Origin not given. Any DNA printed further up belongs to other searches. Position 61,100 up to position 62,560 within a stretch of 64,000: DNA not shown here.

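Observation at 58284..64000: Translationally coupled SNF2 helicase - SbcD-like nuclease - SbcC-like ATPase operon next to TA/transposon debris: candidate defence or anti-plasmid system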

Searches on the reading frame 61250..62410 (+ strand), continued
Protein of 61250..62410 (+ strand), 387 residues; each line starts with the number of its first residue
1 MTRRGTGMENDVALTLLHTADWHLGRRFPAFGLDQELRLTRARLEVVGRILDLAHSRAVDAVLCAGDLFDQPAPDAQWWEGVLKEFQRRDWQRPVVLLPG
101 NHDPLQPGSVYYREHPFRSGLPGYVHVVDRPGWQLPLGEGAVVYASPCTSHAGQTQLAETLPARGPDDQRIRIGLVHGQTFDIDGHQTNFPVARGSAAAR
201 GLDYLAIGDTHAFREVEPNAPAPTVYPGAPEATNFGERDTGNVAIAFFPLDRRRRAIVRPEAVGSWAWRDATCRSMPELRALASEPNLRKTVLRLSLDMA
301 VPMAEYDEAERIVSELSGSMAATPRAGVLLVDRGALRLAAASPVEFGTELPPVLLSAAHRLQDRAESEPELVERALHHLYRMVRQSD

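Call 95: fold_search(model_id=the predicted structure, library=pdb)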
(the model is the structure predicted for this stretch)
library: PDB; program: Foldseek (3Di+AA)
matches with E <= 10: 562; with E <= 0.001: 92
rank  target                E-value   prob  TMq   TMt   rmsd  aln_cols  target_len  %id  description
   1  3qg5_C                5.4e-13  1.00  0.52  0.55  18.0       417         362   18  The Mre11:Rad50 complex forms an ATP dependent molecular clamp in DNA double-strand break repair (released 2011-04-20)
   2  2q8u_B                1.2e-12  1.00  0.45  0.57   6.6       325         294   20  CRYSTAL STRUCTURE OF MRE11 FROM THERMOTOGA MARITIMA MSB8 (TM1635) AT 2.20 A RESOLUTION (released 2007-06-26)
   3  3tho_B                2.3e-12  1.00  0.53  0.56  15.8       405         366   18  Crystal structure of Mre11:Rad50 in its ATP/ADP bound state (released 2011-10-12)
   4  4m0v_A                2.4e-12  1.00  0.49  0.56   7.3       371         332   18  Crystal structure of E.coli SbcD with Mn2+ (released 2014-02-26)
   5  4lu9_C                2.7e-12  1.00  0.49  0.55   7.4       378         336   16  Crystal structure of E.coli SbcD at 2.5 angstrom resolution (released 2014-08-27)
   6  3qg5_D                4.2e-12  1.00  0.52  0.54  17.6       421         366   18  The Mre11:Rad50 complex forms an ATP dependent molecular clamp in DNA double-strand break repair (released 2011-04-20)
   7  4nzv_A                4.7e-12  1.00  0.50  0.58   6.7       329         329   17  DNA Double-Strand Break Repair Pathway Choice Is Directed by Distinct MRE11 Nuclease Activities (released 2014-01-08)
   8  4o43_A                5.3e-12  1.00  0.49  0.56   7.5       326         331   19  DNA Double-Strand Break Repair Pathway Choice Is Directed by Distinct MRE11 Nuclease Activities (released 2014-01-08)
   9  7yzo_A                5.6e-12  1.00  0.51  0.51  10.9       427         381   18  Endonuclease state of the E. coli Mre11-Rad50 (SbcCD) head complex bound to ADP and dsDNA (released 2022-08-17)
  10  6x1y_A                5.9e-12  1.00  0.51  0.59   6.2       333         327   19  Mre11 dimer in complex with small molecule modulator PFMI (released 2020-06-10)
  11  6s85_A                5.9e-12  1.00  0.51  0.51  11.1       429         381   18  Cutting state of the E. coli Mre11-Rad50 (SbcCD) head complex bound to ADP and dsDNA. (released 2019-09-04)
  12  3dsd_A                7.3e-12  1.00  0.50  0.57   7.2       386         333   19  Crystal structure of P. furiosus Mre11-H85S bound to a branched DNA and manganese (released 2008-10-14)
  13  7yzo_B                8.2e-12  1.00  0.52  0.55  14.6       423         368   15  Endonuclease state of the E. coli Mre11-Rad50 (SbcCD) head complex bound to ADP and dsDNA (released 2022-08-17)
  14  3thn                  1.0e-11  1.00  0.53  0.63   5.2       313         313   20  Crystal structure of Mre11 core with manganese (released 2011-10-12)
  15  4lty_B                1.0e-11  1.00  0.49  0.54   7.7       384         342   18  Crystal Structure of E.coli SbcD at 1.8 A Resolution (released 2014-02-26)
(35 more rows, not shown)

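Call 96: find_encoding_contigs(protein=P0003, flank=10000, max_places=3)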
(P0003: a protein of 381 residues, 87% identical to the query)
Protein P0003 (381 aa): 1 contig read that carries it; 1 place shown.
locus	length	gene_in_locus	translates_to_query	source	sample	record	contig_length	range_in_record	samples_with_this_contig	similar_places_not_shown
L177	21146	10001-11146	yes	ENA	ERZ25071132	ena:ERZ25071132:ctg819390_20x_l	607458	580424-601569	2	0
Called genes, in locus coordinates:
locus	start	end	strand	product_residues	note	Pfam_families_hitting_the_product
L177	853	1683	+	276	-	PF13358:DDE_3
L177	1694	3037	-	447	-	PF05598:DUF772, PF01609:DDE_Tnp_1 (weak), PF13751:DDE_Tnp_1_6 (weak)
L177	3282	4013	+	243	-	PF24706:DUF7669 (weak), PF01939:NucS_C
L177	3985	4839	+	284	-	-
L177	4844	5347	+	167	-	-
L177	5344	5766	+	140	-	PF01850:PIN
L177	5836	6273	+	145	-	-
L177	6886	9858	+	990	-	PF00176:SNF2-rel_dom, PF04851:ResIII (weak), PF00176:SNF2-rel_dom, PF00271:Helicase_C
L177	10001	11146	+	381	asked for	PF00149:Metallophos, PF12850:Metallophos_2 (faint)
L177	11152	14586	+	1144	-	PF02463:SMC_N (faint)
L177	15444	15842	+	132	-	-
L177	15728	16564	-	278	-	-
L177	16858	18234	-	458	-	-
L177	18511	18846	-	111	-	-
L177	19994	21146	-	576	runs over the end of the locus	PF00069:Pkinase, PF07714:PK_Tyr_Ser-Thr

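Call 97: find_encoding_contigs(protein=P0018, flank=10000, max_places=3)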
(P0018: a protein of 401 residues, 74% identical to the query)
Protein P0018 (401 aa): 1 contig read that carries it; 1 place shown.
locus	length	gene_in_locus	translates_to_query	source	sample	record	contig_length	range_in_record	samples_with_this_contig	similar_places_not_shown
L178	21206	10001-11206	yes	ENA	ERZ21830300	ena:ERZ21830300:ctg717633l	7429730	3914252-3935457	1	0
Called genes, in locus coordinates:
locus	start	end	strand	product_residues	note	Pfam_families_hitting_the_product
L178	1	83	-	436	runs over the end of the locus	PF00709:Adenylsucc_synt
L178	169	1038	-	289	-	PF01145:Band_7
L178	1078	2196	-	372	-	PF12221:HflK_N, PF01145:Band_7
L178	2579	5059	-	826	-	PF02515:CoA_transf_3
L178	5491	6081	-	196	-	PF20221:DUF6580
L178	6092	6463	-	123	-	-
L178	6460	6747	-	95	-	-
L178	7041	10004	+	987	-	PF00176:SNF2-rel_dom, PF04851:ResIII (weak), PF00176:SNF2-rel_dom, PF00271:Helicase_C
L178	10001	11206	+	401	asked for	PF00149:Metallophos, PF12850:Metallophos_2 (weak)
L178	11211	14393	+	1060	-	PF02463:SMC_N (faint), PF13476:AAA_23 (weak)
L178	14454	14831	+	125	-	-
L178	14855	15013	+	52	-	-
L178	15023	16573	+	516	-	PF09820:AAA-ATPase_like, PF08011:PDDEXK_9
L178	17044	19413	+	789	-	PF00561:Abhydrolase_1 (faint), PF02129:Peptidase_S15 (faint), PF00756:Esterase (weak), PF01738:DLH, PF20434:BD-FAE (weak), PF12697:Abhydrolase_6, PF00326:Peptidase_S9, PF11306:DUF3108, +1 more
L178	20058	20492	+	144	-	PF04075:F420H2_quin_red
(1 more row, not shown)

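Call 98: find_encoding_contigs(protein=P0007, flank=10000, max_places=3)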
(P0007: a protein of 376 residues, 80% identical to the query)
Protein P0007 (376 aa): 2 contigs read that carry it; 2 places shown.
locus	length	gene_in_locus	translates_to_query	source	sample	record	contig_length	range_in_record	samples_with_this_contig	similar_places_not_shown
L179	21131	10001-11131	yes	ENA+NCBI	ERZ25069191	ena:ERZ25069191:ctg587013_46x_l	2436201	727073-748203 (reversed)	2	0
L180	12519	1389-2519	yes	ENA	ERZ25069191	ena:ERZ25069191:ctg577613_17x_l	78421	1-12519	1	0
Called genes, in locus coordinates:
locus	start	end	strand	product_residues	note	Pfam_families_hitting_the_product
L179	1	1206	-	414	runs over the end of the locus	PF12704:MacB_PCD, PF02687:FtsX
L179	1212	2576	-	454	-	PF25954:Beta-barrel_RND_2 (weak), PF25990:Beta-barrel_YknX, PF25989:YknX_C (weak)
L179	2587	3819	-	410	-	PF25990:Beta-barrel_YknX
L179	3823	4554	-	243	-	PF00005:ABC_tran, PF02463:SMC_N (faint), PF13304:AAA_21 (faint)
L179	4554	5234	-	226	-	-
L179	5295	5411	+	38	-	-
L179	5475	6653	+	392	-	PF04326:SLFN_AlbA_2, PF13749:HATPase_c_4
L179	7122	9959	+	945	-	PF00176:SNF2-rel_dom, PF00271:Helicase_C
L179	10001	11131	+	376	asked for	PF00149:Metallophos, PF12850:Metallophos_2 (weak)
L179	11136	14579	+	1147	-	PF02463:SMC_N (faint)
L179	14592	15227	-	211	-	PF00702:Hydrolase, PF13419:HAD_2, PF13242:Hydrolase_like (faint)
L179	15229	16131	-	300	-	PF01156:IU_nuc_hydro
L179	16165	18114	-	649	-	PF20581:DUF6785, PF20580:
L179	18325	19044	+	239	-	-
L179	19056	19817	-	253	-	PF06452:CBM9_1, PF16011:CBM9_2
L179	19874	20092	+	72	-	-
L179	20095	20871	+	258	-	PF02698:DUF218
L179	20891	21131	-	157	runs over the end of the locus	PF00075:RNase_H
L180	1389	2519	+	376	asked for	PF00149:Metallophos, PF12850:Metallophos_2 (weak)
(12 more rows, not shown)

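Call 102: search_protein_families(library=phrogs, proteins=[window:61250-62410:+, L002:11173-14400:+], max_evalue=0.001)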
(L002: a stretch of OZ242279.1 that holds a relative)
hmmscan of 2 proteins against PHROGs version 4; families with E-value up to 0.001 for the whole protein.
window:61250-62410:+ (387 aa): 1 family
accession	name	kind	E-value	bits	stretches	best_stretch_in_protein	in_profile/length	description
phrog_100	-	DNA, RNA and nucleotide metabolism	0.001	18.6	0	16-103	31-115/989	SbcD-like subunit of palindrome specific endonuclease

L002:11173-14400:+ (1076 aa): 4 families
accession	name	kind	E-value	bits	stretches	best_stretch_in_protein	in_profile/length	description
phrog_7507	-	unknown function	5.4e-08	33.6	1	1-49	2-50/483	-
phrog_8323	-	unknown function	8e-07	28.9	1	1-51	49-99/623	-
phrog_1499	-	unknown function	5.1e-05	23.7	1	1-60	3-61/427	-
phrog_4747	-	unknown function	0.00011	22.4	1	1-63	1-60/610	-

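Call 108: find_related_loci(query=L157:5357-6844:+, collection=genome_contigs, flank=10000)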
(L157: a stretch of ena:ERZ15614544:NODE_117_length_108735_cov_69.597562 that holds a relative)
Query L157:5357-6844:+ (496 aa) in genome_contigs; peptide patterns used: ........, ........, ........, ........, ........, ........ (x = any residue, [..] = any of these).
600 stretches matched a pattern (row limit reached: there are more); 593 encode a relative of the query (tblastn E <= 1e-3); the best 80 are kept; 80 distinct loci.
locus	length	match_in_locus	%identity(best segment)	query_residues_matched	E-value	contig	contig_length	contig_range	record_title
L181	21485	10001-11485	92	1-495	0e+0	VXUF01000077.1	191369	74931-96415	MAG: Holophagales bacterium isolate SB0666_bin_22 NODE_7_length_191369_cov_7.124826, whole genome shotgun sequence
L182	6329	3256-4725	54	12-495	0e+0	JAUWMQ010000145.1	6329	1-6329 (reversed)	MAG: Candidatus Aegiribacteria sp. isolate CSMAG_2402 CSMAG_2402_k141_1589249_length_6329_cov_5.9822, whole genome shotg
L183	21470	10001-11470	51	12-495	3e-161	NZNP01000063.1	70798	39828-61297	MAG: Gammaproteobacteria bacterium isolate EAC81 91058, whole genome shotgun sequence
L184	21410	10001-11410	52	12-475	5e-159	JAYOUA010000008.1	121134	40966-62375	MAG: Porticoccaceae bacterium isolate 139566_S167_concoct_bins.tsv.150 NODE_76_length_121134_cov_15.099514, whole genome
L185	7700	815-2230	52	12-478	5e-159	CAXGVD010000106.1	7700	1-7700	MAG TPA_asm: uncultured Opitutae bacterium isolate ERR594338_metabat2_193 genome assembly, contig: ERZ11848501.14617, wh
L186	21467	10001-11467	49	12-493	1e-150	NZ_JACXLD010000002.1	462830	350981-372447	Spongiibacter pelagi strain KMU-158 contig2, whole genome shotgun sequence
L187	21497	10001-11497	48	4-495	2e-148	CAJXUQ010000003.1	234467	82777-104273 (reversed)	MAG TPA_asm: uncultured Haliea sp. isolate SRR3933381_bin.12_MetaBAT_v2.12.1_MAG genome assembly, contig: NODE_8_length_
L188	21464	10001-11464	49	12-495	1e-145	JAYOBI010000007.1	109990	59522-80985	MAG: Gammaproteobacteria bacterium isolate 139554_S156_rosella_bins.tsv.097 NODE_101_length_109990_cov_9.650530, whole g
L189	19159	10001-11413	48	12-475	7e-144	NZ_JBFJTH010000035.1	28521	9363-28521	MAG: Litorivivens sp. isolate Mix_sand19.2022.05.D.11 k141_3487622_length_28521_cov_12.8837, whole genome shotgun sequen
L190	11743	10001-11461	47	1-480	5e-143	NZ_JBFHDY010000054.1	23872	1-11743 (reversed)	MAG: Zhongshania sp. isolate Mix_sand07.2021.05.D.49 k141_1390429_length_23872_cov_26.9874, whole genome shotgun sequenc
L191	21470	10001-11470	47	12-495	1e-142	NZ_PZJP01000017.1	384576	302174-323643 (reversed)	Salinicola aestuarinus strain CPA62 Salinicola-sp-CPA62_contig_17, whole genome shotgun sequence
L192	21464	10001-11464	47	12-492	3e-141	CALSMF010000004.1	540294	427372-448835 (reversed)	MAG: uncultured Luminiphilus sp. isolate T_MB10 genome assembly, contig: contig_5966_T_MB10, whole genome shotgun sequen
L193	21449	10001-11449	46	12-490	5e-138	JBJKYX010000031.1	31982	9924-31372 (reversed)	MAG: Candidatus Azotimanducaceae bacterium isolate LRMED-309 HTCC2089-LRMED-309-C4258, whole genome shotgun sequence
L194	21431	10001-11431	49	12-477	3e-136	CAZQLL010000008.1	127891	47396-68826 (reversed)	MAG TPA_asm: uncultured Thermoanaerobaculia bacterium isolate binchicken_co107_161 genome assembly, contig: NODE_288_len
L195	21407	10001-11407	48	11-470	3e-135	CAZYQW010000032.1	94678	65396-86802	MAG TPA_asm: uncultured Phycisphaeraceae bacterium isolate binchicken_co31_357 genome assembly, contig: k141_2361534, wh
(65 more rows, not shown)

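Call 111: find_related_loci(query=window:61250-62410:+, collection=viral_contigs, flank=10000)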
Query window:61250-62410:+ (387 aa) in viral_contigs; peptide patterns used: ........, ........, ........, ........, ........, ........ (x = any residue, [..] = any of these).
8 stretches matched a pattern, but none encodes a relative of the query by tblastn (E <= 1e-3).
